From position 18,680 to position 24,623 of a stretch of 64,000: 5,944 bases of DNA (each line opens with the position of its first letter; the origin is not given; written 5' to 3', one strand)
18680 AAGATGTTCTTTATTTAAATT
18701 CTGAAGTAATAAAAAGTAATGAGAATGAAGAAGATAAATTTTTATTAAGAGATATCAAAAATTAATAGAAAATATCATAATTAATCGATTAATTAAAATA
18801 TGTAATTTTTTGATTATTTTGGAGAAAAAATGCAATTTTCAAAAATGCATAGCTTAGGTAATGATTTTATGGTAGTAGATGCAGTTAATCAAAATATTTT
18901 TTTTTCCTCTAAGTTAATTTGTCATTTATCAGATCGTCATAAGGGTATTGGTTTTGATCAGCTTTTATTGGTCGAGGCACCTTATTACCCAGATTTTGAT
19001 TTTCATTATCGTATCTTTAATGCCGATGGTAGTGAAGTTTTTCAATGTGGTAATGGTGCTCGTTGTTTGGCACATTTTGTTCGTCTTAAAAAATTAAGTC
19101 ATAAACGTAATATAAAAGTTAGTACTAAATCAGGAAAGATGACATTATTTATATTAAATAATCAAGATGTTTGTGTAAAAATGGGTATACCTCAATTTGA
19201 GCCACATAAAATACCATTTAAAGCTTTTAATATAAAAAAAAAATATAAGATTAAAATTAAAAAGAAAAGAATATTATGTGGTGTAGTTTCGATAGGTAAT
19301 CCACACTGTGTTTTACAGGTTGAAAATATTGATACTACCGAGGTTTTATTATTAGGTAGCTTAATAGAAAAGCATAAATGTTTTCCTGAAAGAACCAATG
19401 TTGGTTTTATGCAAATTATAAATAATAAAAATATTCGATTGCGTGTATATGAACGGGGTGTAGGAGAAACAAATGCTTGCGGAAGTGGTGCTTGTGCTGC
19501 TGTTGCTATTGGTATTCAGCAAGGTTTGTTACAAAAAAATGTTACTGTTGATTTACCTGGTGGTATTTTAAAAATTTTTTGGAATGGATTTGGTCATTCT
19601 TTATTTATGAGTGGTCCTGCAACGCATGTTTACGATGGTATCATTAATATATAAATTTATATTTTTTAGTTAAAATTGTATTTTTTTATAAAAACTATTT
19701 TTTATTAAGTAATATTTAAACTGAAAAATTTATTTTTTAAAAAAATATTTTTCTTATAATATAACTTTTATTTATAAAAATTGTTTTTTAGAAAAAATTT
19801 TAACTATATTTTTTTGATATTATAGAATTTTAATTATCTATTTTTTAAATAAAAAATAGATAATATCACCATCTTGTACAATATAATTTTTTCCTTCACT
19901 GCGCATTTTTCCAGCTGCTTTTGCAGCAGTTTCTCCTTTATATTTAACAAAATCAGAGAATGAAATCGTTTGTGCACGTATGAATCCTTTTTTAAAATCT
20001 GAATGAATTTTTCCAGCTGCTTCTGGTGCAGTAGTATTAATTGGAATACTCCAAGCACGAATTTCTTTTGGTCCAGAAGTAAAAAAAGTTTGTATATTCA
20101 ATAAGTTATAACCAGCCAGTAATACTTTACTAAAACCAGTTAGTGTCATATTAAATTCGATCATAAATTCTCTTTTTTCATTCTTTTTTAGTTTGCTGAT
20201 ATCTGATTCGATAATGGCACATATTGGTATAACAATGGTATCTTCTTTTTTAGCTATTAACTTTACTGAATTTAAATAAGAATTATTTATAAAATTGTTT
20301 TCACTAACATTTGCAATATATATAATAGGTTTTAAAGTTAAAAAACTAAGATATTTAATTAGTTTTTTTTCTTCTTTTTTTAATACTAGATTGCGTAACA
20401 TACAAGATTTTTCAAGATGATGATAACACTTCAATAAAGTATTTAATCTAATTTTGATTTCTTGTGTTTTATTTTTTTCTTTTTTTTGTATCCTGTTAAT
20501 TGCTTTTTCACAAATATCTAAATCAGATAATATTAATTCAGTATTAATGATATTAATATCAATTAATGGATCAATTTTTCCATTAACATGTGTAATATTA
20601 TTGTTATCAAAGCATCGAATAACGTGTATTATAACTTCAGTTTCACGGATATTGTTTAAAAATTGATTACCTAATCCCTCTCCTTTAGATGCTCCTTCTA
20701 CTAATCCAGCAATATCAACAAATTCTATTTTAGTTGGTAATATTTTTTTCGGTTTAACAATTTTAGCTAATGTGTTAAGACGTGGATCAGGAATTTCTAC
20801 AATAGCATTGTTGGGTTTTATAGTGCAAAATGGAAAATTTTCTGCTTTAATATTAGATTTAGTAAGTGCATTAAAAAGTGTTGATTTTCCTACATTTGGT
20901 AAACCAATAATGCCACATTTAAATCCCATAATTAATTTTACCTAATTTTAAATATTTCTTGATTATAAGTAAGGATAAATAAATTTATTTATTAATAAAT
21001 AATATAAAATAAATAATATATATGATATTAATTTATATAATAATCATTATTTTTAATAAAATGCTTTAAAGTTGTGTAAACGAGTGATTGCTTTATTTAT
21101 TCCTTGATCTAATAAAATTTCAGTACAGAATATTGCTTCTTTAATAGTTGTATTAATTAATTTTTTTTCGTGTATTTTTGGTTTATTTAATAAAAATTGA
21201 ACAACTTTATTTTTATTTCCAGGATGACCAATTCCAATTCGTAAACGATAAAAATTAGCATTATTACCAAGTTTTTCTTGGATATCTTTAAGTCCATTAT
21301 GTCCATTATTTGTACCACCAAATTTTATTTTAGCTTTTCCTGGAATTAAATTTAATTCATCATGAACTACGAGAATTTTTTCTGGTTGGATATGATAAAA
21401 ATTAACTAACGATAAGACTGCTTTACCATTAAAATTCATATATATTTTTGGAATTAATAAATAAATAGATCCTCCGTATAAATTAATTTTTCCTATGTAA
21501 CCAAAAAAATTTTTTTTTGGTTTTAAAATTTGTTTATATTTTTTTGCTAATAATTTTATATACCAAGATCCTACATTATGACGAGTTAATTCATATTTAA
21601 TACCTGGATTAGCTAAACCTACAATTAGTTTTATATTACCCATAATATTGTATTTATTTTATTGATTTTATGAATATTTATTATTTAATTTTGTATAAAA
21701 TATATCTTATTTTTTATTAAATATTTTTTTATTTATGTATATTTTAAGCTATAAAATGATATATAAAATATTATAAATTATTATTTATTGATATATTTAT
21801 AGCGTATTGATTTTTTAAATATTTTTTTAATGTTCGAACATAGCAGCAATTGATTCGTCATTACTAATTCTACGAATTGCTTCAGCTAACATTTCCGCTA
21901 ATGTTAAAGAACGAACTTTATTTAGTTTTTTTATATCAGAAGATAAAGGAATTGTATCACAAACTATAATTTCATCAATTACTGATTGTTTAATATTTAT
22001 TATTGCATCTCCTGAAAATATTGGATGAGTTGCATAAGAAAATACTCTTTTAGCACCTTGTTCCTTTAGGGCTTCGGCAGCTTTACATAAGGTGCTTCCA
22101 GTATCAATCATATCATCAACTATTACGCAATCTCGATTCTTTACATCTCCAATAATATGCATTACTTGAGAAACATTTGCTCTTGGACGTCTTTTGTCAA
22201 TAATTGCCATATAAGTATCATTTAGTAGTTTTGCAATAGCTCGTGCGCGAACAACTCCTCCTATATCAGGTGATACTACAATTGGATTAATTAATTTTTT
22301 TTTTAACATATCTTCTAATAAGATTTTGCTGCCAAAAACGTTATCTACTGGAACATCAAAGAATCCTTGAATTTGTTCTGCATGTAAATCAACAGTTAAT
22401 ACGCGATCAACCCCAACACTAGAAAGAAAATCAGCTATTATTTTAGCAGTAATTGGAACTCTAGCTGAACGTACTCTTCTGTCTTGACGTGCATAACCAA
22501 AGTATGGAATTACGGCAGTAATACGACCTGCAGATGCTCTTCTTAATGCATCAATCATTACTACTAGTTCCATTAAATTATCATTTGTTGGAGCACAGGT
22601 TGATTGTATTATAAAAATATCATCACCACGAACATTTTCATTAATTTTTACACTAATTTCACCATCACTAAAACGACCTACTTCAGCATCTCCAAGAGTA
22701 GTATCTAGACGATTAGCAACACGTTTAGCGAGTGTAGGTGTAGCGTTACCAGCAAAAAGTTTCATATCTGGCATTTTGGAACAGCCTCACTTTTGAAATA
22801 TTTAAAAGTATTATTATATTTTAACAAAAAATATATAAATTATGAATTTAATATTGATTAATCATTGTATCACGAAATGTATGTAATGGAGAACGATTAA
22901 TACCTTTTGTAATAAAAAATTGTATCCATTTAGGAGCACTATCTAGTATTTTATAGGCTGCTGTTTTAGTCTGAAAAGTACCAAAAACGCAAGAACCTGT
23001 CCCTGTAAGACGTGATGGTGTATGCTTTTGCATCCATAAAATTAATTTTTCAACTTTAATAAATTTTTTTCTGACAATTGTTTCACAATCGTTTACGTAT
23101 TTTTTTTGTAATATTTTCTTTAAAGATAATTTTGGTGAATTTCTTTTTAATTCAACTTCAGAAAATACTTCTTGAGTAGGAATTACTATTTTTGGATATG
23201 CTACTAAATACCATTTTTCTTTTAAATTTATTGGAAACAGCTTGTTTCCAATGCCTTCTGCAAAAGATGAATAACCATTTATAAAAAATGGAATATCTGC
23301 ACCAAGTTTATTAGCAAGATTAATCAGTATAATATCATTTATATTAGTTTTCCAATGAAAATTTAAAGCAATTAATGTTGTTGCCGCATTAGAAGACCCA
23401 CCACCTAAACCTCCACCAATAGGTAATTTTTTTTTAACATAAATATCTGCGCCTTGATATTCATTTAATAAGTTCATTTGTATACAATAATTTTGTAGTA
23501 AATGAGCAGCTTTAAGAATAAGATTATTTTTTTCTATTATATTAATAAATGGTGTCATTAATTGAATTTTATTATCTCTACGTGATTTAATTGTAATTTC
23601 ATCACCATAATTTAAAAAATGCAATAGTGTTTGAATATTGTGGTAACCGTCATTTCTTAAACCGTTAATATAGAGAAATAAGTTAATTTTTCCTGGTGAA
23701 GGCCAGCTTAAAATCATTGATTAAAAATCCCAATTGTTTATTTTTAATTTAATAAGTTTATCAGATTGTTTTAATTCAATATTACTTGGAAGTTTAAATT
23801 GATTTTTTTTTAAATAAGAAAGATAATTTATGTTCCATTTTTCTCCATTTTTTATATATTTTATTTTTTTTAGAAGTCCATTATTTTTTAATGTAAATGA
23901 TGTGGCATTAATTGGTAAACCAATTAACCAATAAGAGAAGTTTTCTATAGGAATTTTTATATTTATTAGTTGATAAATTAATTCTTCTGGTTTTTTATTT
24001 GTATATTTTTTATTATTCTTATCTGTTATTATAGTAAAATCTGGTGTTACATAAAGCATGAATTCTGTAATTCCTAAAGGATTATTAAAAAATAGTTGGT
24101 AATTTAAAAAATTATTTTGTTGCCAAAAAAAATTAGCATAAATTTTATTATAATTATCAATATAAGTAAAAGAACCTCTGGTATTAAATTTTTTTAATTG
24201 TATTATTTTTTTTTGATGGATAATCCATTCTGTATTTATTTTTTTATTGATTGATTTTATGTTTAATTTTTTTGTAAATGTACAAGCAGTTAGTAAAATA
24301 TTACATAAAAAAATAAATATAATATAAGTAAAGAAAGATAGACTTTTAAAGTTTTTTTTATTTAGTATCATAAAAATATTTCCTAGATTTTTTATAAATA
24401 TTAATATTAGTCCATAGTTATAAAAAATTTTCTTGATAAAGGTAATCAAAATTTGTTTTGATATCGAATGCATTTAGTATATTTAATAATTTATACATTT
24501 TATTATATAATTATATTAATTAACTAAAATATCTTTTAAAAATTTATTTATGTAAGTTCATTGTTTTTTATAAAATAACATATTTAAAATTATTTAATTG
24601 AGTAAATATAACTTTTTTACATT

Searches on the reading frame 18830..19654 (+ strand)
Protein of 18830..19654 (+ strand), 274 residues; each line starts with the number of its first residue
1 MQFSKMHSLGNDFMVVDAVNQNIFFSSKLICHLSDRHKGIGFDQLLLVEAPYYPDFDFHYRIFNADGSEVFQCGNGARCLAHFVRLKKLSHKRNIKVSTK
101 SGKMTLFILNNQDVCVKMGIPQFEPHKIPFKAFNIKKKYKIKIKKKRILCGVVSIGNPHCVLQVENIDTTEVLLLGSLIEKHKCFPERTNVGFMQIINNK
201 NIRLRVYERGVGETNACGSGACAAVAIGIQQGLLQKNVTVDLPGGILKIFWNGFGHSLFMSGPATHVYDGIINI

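Call 49: search_protein_families(library=ncbifam, proteins=[window:18830-19654:+], max_evalue=0.00001)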
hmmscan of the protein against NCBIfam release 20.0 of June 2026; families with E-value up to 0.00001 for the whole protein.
window:18830-19654:+ (274 aa): 2 families
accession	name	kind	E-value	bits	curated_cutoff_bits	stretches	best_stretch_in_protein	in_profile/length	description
TIGR00652.1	DapF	equivalog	3.3e-90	302.2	114.65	1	1-272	1-268/270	diaminopimelate epimerase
NF038284.1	bifunc_DapF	exception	7.8e-28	97.5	350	1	10-241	19-232/254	bifunctional diaminopimelate epimerase/glutamate racemase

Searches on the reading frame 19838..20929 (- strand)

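Call 49: search_protein_families(library=ncbifam, proteins=[window:19838-20929:-], max_evalue=0.00001)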
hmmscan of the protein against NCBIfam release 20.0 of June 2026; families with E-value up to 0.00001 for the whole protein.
window:19838-20929:- (363 aa): 10 families
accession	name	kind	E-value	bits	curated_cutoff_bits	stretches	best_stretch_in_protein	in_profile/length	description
TIGR00092.1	TIGR00092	equivalog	6.5e-149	496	279.2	1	1-361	1-366/368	redox-regulated ATPase YchF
NF007171.0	PRK09602.1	subfamily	3.4e-40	138.1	387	1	3-251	3-266/397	YchF-related putative GTPase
NF008955.0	PRK12297.1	equivalog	1.1e-22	80.6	406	1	5-144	162-278/429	GTPase ObgE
NF008956.1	PRK12299.1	equivalog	3.8e-21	75.4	300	1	5-152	161-280/327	GTPase ObgE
TIGR02729.1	Obg_CgtA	equivalog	6.4e-21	74.7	280.25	1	5-167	160-300/329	Obg family GTPase CgtA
NF008954.1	PRK12296.1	equivalog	2.3e-18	65.9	377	1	6-138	163-272/470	GTPase ObgE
TIGR00231.1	small_GTP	domain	1.4e-09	37.9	42.5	1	3-110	4-97/164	GTP-binding protein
NF008280.0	PRK11058.1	equivalog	1.3e-08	34.1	441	1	7-159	202-341/426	ribosome rescue GTPase HflX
TIGR03156.1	GTP_HflX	equivalog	2.2e-07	30.1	216.75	1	4-56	191-243/351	GTPase HflX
TIGR00437.1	feoB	equivalog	2.2e-06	26.7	315.65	1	9-46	1-38/594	ferrous iron transport protein B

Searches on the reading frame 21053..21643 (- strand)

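Call 49: search_protein_families(library=ncbifam, proteins=[window:21053-21643:-], max_evalue=0.00001)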
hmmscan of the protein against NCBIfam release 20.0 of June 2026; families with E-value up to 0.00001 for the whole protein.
window:21053-21643:- (196 aa): 1 family
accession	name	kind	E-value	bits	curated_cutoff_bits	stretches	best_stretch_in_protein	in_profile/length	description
TIGR00447.2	pth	equivalog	7.2e-53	178.9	100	1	5-174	1-169/172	aminoacyl-tRNA hydrolase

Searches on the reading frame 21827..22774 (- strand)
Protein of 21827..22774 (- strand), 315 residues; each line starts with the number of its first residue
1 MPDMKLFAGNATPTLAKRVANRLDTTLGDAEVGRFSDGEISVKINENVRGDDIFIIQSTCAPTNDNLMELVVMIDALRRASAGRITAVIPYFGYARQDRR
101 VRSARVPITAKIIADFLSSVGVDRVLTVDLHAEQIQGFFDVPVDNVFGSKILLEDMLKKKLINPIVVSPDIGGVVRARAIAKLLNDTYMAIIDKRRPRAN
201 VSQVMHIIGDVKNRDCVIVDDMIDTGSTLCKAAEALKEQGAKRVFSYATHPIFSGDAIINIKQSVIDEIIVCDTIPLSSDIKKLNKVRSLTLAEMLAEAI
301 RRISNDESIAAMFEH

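Call 49: search_protein_families(library=ncbifam, proteins=[window:21827-22774:-], max_evalue=0.00001)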
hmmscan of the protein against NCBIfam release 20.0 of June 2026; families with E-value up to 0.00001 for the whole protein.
window:21827-22774:- (315 aa): 17 families
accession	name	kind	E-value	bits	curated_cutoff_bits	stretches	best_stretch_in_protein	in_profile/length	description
NF002320.0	PRK01259.1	subfamily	1.3e-154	514.3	297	1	2-314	5-315/316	ribose-phosphate diphosphokinase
NF003428.0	PRK04923.1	equivalog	2.2e-139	464.1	536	1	4-313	7-317/319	ribose-phosphate diphosphokinase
TIGR01251.1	ribP_PPkin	subfamily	7.6e-123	409.3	113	1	4-314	1-309/309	ribose-phosphate diphosphokinase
NF002618.0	PRK02269.1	equivalog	6.1e-115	384.2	460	1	3-314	5-317/321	ribose-phosphate diphosphokinase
NF002758.0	PRK02812.1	equivalog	9.4e-112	373.4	518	1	4-313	22-329/330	ribose-phosphate pyrophosphokinase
NF002844.0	PRK03092.1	equivalog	3.8e-101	338.6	438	1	4-314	12-323/326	ribose-phosphate diphosphokinase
NF001815.0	PRK00553.1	equivalog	1.4e-91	307.1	484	1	7-314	13-322/332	ribose-phosphate pyrophosphokinase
NF002686.0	PRK02458.1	equivalog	4.8e-91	305.6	506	1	3-315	9-318/323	ribose-phosphate diphosphokinase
NF002095.0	PRK00934.1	equivalog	1e-70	238.2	296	1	4-277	1-269/287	ribose-phosphate diphosphokinase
NF005537.0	PRK07199.1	subfamily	2.5e-47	161.4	322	1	12-304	11-294/301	ribose-phosphate diphosphokinase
NF005299.0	PRK06827.1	subfamily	8e-46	156.5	327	1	29-313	57-368/383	phosphoribosylpyrophosphate synthetase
NF002620.0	PRK02277.1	subfamily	1.4e-08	34.7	115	1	154-245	77-173/201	orotate phosphoribosyltransferase-like protein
NF045507.1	transregGfcR_Halo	equivalog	3.3e-07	30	300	0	209-244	149-184/215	transcriptional regulator GfcR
NF008616.0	PRK11595.1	equivalog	1.3e-06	28.1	304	1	192-245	166-219/227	DNA utilization protein GntX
TIGR00201.1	comF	subfamily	2.1e-06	27.8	233.55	1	203-247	141-186/190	ComF family protein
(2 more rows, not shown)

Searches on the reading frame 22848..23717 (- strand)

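Call 49: search_protein_families(library=ncbifam, proteins=[window:22848-23717:-], max_evalue=0.00001)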
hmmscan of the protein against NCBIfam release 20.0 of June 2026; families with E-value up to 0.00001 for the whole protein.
window:22848-23717:- (289 aa): 8 families
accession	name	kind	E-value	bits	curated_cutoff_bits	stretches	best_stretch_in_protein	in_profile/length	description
TIGR00154.1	ispE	equivalog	1.4e-78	264.4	138.7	1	3-280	3-290/294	4-(cytidine 5'-diphospho)-2-C-methyl-D-erythritol kinase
NF011202.0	PRK14608.1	equivalog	8.1e-47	159.9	204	1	7-264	14-285/294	4-(cytidine 5'-diphospho)-2-C-methyl-D-erythritol kinase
NF011205.0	PRK14611.1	equivalog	2.2e-39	135.6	364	1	7-224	6-227/275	4-(cytidine 5'-diphospho)-2-C-methyl-D-erythritol kinase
NF002870.0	PRK03188.1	equivalog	2.4e-35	121.7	286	1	7-194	15-199/310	4-(cytidine 5'-diphospho)-2-C-methyl-D-erythritol kinase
NF003216.0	PRK04181.1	equivalog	1.6e-30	106.8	191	1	9-206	7-205/257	4-(cytidine 5'-diphospho)-2-C-methyl-D-erythritol kinase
NF011207.0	PRK14613.1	equivalog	5.4e-27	94.8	359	1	7-224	3-216/297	4-(cytidine 5'-diphospho)-2-C-methyl-D-erythritol kinase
NF004568.0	PRK05905.1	equivalog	4.3e-18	65.9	321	1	9-219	10-226/261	4-(cytidine 5'-diphospho)-2-C-methyl-D-erythritol kinase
NF002288.1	PRK01212.1-4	equivalog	5.4e-06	25.6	194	0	37-136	25-123/303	homoserine kinase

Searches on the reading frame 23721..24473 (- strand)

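Call 49: search_protein_families(library=ncbifam, proteins=[window:23721-24473:-], max_evalue=0.00001)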
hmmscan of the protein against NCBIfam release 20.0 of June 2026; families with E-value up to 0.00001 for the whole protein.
window:23721-24473:- (250 aa): 1 family
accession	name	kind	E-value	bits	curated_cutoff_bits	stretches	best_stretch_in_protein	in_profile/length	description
TIGR00548.1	lolB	equivalog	1.5e-46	158.5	59.6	1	54-248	7-200/202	lipoprotein insertase outer membrane protein LolB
